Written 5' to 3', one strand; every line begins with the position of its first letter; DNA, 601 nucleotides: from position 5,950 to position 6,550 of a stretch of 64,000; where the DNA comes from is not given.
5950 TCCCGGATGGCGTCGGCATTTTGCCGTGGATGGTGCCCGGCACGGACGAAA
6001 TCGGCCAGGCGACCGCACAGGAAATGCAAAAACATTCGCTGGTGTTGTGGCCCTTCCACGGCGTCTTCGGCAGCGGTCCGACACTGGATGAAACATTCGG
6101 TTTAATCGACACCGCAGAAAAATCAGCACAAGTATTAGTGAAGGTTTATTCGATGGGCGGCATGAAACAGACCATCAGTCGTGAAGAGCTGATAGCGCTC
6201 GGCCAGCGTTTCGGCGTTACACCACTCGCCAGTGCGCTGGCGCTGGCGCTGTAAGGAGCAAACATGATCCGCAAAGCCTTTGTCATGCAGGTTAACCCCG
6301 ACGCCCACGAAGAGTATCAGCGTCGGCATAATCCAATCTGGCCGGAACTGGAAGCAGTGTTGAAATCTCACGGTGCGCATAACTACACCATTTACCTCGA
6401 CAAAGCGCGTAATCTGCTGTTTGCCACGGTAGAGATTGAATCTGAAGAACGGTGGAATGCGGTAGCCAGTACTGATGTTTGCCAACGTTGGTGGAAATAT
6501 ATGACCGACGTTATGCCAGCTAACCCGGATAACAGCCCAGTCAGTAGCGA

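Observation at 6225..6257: Hexanucleotide (GCGCTG)x3 tandem repeat at the 3' end of rhaD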

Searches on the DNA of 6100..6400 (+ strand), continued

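Call 16: get_annotated_region(hit=H66, flank=1500)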
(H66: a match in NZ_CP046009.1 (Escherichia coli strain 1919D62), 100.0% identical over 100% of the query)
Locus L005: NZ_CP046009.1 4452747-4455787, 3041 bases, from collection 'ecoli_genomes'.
description: Escherichia coli strain 1919D62 chromosome, complete genome
organism: Escherichia coli strain 1919D62 (NCBI taxid 562)
replicon: chromosome; assembly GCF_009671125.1
host: swine; source: feces; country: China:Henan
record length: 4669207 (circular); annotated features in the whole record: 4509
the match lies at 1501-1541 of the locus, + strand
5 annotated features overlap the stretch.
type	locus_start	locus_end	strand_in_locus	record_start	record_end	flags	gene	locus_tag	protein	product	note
CDS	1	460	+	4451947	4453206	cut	rhaA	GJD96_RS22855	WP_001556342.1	L-rhamnose isomerase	-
CDS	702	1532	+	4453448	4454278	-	rhaD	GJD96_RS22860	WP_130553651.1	rhamnulose-1-phosphate aldolase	-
CDS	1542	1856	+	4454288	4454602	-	rhaM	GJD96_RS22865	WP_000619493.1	L-rhamnose mutarotase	-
CDS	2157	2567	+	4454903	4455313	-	frvA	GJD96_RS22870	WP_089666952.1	PTS fructose transporter subunit IIA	-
CDS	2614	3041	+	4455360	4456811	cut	frvB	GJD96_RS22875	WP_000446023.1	PTS fructose-like transporter subunit IIBC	-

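Call 17: get_annotated_region(hit=H67, flank=1500)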
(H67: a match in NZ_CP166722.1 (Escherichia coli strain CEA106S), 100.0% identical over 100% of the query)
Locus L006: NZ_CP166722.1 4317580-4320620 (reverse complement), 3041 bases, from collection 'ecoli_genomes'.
description: Escherichia coli strain CEA106S chromosome, complete genome
organism: Escherichia coli strain CEA106S (NCBI taxid 562)
replicon: chromosome; assembly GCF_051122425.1
host: -; source: Human biopsy; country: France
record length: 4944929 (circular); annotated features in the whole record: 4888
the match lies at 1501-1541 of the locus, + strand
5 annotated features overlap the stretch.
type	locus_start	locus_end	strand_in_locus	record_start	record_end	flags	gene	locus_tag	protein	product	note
CDS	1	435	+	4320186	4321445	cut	rhaA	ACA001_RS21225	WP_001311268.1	L-rhamnose isomerase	-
CDS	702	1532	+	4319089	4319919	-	rhaD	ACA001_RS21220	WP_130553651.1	rhamnulose-1-phosphate aldolase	-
CDS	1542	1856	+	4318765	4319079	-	rhaM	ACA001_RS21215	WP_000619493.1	L-rhamnose mutarotase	-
CDS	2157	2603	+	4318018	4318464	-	frvA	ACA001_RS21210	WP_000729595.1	PTS fructose transporter subunit IIA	-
CDS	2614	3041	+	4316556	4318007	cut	frvB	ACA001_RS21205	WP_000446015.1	PTS fructose-like transporter subunit IIBC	-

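Call 24: get_annotated_region(hit=H39, flank=4000)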
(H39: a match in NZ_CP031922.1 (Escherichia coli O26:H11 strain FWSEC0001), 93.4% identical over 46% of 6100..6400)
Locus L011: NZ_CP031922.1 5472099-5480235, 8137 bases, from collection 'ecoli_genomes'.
description: Escherichia coli O26:H11 strain FWSEC0001 chromosome, complete genome
organism: Escherichia coli O26:H11 strain FWSEC0001 (NCBI taxid 244319)
replicon: chromosome; assembly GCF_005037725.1
host: Homo sapiens; source: Clinical: Human (Homo sapiens); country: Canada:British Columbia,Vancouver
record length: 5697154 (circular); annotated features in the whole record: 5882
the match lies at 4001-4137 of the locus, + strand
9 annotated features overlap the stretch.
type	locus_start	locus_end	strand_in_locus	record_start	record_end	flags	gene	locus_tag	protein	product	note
CDS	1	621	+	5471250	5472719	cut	rhaB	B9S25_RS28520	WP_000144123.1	rhamnulokinase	-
CDS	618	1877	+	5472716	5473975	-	rhaA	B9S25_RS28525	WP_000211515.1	L-rhamnose isomerase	-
CDS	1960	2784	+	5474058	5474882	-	rhaD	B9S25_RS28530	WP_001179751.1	rhamnulose-1-phosphate aldolase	-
CDS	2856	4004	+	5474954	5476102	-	fucO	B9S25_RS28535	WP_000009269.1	lactaldehyde reductase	-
CDS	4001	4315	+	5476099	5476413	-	rhaM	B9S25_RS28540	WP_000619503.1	L-rhamnose mutarotase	-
CDS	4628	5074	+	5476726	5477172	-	frvA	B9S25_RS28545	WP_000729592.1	PTS fructose transporter subunit IIA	-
CDS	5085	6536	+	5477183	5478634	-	frvB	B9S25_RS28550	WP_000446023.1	PTS fructose-like transporter subunit IIBC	-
CDS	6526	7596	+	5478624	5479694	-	frvX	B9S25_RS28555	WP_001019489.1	aminopeptidase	-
CDS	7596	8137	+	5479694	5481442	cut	frvR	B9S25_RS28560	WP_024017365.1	putative frv operon regulatory protein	-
